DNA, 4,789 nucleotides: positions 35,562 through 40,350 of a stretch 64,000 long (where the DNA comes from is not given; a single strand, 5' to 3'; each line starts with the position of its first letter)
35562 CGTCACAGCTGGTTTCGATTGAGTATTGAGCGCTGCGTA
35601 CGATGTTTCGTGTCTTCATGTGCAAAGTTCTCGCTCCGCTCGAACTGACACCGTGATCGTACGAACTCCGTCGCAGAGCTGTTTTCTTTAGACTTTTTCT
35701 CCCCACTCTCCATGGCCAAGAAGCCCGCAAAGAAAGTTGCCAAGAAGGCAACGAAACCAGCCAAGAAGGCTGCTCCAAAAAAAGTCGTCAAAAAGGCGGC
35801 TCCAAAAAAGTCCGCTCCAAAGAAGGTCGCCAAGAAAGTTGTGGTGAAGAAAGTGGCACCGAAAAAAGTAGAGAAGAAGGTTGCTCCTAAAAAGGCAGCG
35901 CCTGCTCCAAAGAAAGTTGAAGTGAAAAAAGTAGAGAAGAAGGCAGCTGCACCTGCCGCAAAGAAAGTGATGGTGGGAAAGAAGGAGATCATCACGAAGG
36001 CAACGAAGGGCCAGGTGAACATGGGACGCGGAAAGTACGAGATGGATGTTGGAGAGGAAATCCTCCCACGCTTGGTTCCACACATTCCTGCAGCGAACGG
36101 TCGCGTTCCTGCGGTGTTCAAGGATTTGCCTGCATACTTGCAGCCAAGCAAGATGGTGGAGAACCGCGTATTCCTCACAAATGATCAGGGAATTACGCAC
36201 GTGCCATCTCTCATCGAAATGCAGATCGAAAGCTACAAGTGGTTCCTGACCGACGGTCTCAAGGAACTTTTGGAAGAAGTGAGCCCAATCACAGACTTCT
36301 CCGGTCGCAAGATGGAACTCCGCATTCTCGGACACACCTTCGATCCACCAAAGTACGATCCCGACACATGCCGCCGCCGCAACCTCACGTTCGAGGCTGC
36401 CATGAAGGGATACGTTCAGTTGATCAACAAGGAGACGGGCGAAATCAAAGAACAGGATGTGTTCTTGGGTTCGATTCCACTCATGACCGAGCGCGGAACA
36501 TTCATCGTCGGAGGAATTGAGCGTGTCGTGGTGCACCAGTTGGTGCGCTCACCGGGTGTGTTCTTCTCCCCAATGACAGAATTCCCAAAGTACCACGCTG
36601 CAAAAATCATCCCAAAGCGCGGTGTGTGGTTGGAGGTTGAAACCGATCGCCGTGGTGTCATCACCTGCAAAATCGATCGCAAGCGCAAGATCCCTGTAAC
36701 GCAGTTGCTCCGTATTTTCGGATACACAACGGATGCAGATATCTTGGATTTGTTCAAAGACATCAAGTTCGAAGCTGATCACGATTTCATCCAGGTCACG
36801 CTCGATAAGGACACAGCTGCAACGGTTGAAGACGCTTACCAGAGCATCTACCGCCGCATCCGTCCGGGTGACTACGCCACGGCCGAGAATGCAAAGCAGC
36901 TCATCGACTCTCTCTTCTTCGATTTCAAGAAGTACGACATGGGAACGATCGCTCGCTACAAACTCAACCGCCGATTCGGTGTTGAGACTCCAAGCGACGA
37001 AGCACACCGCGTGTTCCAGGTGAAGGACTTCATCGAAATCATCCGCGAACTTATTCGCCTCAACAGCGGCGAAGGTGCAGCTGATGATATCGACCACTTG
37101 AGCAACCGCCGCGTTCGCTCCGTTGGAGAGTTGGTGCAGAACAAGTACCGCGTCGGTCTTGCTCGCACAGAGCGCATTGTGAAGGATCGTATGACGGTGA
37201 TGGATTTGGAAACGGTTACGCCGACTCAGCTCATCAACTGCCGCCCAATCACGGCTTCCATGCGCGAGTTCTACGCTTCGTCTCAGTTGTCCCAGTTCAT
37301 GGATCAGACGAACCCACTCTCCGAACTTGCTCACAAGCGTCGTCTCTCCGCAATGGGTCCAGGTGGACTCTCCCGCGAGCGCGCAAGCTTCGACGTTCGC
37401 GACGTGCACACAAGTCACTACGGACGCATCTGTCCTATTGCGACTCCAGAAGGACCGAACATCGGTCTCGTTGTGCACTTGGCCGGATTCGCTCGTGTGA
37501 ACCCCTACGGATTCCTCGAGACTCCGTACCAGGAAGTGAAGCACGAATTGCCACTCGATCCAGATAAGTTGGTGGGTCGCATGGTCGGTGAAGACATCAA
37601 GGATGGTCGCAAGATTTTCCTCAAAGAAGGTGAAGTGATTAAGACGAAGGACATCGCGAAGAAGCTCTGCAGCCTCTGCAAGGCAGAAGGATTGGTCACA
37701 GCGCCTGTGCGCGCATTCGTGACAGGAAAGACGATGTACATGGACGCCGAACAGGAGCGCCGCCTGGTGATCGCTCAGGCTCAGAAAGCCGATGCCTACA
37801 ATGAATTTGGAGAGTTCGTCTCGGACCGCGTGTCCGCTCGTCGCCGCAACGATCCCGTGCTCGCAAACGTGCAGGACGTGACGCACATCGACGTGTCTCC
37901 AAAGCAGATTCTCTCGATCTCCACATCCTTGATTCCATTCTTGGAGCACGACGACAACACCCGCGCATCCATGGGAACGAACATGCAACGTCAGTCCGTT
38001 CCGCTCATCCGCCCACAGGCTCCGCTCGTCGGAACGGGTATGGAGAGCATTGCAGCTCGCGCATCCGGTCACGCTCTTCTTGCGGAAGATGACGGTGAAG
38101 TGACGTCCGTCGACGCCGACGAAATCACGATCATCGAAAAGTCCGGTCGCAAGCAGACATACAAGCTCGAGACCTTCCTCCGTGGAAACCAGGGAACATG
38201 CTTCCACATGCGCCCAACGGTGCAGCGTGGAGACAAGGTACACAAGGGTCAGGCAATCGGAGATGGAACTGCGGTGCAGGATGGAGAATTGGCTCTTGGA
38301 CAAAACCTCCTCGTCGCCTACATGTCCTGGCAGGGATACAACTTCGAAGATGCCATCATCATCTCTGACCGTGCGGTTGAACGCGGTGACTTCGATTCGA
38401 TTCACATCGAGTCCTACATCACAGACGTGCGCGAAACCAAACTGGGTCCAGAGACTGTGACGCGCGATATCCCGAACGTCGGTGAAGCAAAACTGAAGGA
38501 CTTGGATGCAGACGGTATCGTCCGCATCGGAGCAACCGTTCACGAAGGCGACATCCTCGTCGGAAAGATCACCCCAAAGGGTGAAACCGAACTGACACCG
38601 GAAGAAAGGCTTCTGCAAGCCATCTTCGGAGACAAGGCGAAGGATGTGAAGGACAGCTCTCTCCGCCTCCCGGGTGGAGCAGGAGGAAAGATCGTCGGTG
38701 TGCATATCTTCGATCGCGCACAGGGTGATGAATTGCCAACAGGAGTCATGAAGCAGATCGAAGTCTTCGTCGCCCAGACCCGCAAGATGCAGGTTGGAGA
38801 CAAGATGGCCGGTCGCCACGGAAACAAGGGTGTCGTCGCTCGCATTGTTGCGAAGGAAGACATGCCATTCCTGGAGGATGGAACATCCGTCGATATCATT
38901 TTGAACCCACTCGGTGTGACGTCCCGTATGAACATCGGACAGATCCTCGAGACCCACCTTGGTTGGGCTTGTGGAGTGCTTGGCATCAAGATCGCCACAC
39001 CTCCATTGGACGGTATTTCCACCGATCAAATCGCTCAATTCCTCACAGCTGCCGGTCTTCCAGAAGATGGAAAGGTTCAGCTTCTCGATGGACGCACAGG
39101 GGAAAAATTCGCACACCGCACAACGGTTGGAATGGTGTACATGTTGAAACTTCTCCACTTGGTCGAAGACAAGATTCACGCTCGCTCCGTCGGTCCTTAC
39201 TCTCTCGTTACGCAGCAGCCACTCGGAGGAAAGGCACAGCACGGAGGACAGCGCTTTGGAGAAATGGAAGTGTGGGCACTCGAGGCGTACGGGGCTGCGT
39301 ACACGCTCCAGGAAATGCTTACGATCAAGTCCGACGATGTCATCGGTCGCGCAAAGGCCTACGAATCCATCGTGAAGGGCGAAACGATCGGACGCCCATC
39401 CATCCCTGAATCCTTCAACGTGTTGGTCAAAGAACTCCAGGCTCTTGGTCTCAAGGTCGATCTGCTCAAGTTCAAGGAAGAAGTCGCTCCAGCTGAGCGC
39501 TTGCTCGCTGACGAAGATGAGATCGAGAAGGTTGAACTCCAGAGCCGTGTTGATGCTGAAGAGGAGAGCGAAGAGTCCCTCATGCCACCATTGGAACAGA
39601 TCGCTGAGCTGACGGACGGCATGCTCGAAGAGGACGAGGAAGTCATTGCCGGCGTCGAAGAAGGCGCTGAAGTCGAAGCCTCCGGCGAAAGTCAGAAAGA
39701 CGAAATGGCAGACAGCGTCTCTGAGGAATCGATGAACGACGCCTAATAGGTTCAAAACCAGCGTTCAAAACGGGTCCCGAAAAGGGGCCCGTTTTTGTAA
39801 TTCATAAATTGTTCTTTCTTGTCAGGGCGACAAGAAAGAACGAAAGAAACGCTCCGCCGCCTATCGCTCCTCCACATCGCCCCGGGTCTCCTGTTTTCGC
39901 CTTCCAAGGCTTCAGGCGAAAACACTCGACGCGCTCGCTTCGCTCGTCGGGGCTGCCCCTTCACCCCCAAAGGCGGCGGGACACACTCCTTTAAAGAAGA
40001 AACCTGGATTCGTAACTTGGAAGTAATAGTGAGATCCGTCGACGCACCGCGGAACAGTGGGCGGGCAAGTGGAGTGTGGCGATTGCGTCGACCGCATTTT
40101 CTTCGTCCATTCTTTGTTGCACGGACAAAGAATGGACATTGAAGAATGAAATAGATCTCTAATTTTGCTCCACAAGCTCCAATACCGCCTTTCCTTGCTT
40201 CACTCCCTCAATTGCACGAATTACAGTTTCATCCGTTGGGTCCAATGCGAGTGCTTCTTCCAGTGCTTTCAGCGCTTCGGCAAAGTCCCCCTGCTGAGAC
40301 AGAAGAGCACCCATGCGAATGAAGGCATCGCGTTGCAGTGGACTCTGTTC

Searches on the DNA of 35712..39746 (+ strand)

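Call 87: search_rna_families(source=L013, start=6150, end=6510, threshold=evalue, max_evalue=1)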
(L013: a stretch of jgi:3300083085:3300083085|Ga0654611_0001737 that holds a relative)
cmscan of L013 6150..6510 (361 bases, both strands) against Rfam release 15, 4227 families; matches with E-value up to 1: 0.
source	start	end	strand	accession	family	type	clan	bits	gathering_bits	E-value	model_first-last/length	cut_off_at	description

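Call 88: search_rna_families(source=L008, start=14440, end=14970, threshold=evalue, max_evalue=1)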
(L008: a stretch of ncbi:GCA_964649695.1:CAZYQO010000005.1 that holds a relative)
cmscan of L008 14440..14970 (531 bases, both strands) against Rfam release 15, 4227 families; matches with E-value up to 1: 1.
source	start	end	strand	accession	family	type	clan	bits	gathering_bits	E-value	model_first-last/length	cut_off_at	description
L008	14775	14811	+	RF04239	mir-4679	Gene; miRNA;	-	18.6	88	0.92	1-75/75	no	mir-4679 microRNA precursor family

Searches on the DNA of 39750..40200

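Call 86: search_rna_families(source=window, start=39750, end=40200, threshold=evalue, max_evalue=1)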
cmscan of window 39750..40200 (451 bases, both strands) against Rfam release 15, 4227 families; matches with E-value up to 1: 0.
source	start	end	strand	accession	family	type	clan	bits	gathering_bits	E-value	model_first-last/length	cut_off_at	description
